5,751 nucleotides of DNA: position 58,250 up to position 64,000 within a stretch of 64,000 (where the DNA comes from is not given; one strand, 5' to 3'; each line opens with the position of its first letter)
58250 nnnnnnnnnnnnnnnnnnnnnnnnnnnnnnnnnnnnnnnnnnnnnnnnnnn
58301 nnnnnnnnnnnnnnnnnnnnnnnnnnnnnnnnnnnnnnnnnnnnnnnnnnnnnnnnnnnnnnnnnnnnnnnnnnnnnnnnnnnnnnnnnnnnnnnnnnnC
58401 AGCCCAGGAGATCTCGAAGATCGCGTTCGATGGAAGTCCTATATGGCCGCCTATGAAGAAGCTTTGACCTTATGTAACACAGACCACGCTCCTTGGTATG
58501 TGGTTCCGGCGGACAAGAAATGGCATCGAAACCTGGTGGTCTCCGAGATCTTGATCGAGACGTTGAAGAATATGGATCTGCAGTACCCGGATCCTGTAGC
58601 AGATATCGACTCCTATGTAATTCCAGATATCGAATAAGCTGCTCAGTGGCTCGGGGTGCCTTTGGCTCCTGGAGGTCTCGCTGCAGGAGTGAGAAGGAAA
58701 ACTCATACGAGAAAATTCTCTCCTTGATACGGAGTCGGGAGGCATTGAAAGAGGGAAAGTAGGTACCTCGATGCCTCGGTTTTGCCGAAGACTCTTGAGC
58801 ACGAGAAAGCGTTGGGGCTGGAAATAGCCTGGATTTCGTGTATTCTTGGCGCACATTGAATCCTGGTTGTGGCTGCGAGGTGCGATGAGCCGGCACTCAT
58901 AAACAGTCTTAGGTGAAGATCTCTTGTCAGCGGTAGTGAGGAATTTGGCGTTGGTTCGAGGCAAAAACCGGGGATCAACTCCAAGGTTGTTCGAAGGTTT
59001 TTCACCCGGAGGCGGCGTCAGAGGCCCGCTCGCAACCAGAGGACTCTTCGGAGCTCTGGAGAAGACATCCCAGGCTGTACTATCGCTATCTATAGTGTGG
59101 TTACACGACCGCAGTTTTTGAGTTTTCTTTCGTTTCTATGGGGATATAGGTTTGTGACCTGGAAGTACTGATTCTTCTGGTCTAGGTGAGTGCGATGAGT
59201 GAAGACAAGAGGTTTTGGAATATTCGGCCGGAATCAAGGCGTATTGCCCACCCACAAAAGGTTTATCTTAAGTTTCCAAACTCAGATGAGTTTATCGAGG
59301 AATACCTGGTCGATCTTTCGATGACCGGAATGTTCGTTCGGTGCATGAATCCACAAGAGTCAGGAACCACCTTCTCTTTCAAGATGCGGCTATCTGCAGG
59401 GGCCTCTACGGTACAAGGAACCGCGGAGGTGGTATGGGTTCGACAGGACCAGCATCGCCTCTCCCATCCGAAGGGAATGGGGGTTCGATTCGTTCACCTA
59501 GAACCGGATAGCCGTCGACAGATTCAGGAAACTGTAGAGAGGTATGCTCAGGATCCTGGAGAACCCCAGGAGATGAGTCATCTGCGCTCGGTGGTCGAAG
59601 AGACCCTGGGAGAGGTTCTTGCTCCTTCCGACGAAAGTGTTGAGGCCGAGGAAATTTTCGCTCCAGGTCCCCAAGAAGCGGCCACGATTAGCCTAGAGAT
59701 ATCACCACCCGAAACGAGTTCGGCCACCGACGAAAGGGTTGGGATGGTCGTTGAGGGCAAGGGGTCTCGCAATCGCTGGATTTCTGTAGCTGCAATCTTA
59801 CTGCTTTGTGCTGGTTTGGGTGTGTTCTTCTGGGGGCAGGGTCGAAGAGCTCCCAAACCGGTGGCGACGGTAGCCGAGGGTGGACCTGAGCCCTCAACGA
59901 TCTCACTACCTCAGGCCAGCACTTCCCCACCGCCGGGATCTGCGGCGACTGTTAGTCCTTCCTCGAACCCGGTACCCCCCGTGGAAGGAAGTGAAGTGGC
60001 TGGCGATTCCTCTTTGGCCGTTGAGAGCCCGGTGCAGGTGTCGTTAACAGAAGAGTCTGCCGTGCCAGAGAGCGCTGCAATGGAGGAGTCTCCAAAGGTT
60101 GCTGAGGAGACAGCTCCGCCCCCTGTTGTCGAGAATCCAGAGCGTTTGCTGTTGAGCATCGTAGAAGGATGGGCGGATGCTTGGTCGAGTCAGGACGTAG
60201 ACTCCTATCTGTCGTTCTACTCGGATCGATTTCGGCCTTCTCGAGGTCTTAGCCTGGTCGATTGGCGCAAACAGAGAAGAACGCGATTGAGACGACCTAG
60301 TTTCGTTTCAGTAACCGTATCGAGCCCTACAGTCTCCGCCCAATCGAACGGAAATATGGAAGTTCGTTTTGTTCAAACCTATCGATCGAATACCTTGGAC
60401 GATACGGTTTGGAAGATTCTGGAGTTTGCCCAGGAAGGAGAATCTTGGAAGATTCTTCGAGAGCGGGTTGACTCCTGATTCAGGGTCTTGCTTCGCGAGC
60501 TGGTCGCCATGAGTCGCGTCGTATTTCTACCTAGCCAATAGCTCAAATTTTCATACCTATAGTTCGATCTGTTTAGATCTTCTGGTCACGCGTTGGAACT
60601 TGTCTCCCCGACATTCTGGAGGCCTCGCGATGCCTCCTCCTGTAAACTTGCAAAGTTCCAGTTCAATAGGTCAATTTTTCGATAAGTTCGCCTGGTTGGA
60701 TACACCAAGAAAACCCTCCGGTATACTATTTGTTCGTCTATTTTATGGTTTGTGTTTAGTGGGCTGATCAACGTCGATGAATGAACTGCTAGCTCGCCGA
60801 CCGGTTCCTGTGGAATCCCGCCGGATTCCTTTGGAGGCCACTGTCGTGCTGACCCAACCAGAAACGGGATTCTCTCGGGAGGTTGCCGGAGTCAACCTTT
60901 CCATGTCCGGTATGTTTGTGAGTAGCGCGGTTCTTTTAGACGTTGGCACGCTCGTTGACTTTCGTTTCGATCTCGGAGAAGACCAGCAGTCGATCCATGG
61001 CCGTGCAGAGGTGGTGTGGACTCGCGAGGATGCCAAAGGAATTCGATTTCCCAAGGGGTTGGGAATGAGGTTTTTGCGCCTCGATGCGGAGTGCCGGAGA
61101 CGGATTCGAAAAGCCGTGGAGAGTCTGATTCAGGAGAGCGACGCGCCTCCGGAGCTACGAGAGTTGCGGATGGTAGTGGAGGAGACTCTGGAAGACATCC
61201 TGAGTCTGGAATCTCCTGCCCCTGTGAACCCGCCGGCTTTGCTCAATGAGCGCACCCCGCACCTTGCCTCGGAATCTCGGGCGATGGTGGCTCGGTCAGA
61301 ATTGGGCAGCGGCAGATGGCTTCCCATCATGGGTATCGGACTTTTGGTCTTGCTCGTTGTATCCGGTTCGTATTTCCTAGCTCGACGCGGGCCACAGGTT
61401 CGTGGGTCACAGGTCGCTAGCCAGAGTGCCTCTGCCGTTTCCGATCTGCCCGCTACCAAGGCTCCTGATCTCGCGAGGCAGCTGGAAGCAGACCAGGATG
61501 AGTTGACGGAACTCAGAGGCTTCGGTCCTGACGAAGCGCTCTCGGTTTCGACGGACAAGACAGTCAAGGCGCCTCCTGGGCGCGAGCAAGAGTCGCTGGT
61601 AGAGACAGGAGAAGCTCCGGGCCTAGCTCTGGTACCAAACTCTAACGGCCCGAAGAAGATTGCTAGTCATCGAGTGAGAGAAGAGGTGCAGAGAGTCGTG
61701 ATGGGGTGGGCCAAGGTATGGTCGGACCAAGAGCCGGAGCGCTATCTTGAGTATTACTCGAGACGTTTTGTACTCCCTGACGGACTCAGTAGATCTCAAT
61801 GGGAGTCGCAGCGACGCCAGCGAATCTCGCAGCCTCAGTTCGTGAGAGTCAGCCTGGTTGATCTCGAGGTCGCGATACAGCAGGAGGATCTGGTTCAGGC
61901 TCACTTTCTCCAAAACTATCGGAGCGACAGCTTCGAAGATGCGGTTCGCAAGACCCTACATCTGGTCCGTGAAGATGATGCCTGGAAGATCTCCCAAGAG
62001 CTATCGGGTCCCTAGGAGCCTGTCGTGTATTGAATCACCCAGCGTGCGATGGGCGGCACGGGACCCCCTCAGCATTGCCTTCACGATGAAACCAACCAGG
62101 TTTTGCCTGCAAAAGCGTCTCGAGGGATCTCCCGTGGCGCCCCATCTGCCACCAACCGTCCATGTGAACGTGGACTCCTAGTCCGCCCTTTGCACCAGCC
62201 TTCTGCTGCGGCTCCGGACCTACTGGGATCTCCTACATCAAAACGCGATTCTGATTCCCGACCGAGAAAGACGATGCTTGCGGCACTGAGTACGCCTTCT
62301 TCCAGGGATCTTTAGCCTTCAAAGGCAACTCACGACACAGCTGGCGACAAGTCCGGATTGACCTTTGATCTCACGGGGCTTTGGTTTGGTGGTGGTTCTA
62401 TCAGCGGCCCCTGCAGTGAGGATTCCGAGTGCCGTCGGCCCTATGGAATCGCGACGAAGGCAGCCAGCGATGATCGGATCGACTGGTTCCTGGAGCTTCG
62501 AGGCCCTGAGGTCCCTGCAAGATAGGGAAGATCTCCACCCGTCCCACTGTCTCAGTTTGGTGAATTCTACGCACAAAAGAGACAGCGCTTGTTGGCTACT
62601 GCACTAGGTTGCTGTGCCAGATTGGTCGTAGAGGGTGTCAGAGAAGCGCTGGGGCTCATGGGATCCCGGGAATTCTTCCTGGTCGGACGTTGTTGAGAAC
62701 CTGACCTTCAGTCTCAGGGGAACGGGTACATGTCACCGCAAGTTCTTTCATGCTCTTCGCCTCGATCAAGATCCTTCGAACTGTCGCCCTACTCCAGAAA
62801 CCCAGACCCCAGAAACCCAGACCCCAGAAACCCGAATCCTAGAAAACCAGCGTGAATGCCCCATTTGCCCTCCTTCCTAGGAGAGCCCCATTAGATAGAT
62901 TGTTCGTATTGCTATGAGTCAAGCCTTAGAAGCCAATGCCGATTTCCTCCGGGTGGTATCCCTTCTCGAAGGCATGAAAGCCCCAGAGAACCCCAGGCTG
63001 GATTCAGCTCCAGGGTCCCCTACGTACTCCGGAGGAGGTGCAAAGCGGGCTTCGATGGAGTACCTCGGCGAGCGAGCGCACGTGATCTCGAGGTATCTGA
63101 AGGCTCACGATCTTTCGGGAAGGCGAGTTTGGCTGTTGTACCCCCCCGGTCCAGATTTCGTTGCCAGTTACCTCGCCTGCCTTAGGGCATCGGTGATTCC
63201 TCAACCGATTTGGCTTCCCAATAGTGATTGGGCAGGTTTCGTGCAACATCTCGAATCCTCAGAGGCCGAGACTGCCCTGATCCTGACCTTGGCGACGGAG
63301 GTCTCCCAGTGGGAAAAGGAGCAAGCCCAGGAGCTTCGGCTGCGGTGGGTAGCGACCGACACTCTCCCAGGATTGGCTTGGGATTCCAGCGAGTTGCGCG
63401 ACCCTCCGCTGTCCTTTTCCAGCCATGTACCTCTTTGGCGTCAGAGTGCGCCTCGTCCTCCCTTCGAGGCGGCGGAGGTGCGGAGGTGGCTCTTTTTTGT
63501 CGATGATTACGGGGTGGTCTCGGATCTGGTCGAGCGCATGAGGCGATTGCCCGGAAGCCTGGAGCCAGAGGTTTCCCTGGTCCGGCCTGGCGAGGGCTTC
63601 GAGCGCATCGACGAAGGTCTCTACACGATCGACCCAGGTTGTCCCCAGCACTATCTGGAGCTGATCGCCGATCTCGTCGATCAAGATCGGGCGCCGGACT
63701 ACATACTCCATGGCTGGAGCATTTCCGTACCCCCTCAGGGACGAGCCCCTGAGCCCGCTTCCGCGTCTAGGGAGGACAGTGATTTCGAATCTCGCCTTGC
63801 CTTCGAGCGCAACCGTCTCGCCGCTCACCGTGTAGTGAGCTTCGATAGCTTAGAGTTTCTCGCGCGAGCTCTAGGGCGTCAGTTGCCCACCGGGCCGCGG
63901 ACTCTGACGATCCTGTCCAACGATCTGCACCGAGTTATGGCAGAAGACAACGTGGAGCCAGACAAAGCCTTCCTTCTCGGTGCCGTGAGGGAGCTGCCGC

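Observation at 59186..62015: Tandem paralogs: cytoplasmic PilZ domain - single TM - Pro/Ser linker - periplasmic NTF2-like domain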

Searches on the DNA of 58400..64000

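Call 32: search_rna_families(source=window, start=58400, end=64000, threshold=evalue, max_evalue=1)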
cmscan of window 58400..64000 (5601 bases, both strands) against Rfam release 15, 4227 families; matches with E-value up to 1: 1.
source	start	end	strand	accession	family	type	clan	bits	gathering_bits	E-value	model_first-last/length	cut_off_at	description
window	63499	63571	+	RF01276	sR53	Gene; snRNA; snoRNA; CD-box;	-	20.7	49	0.17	1-60/60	no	Small nucleolar RNA sR53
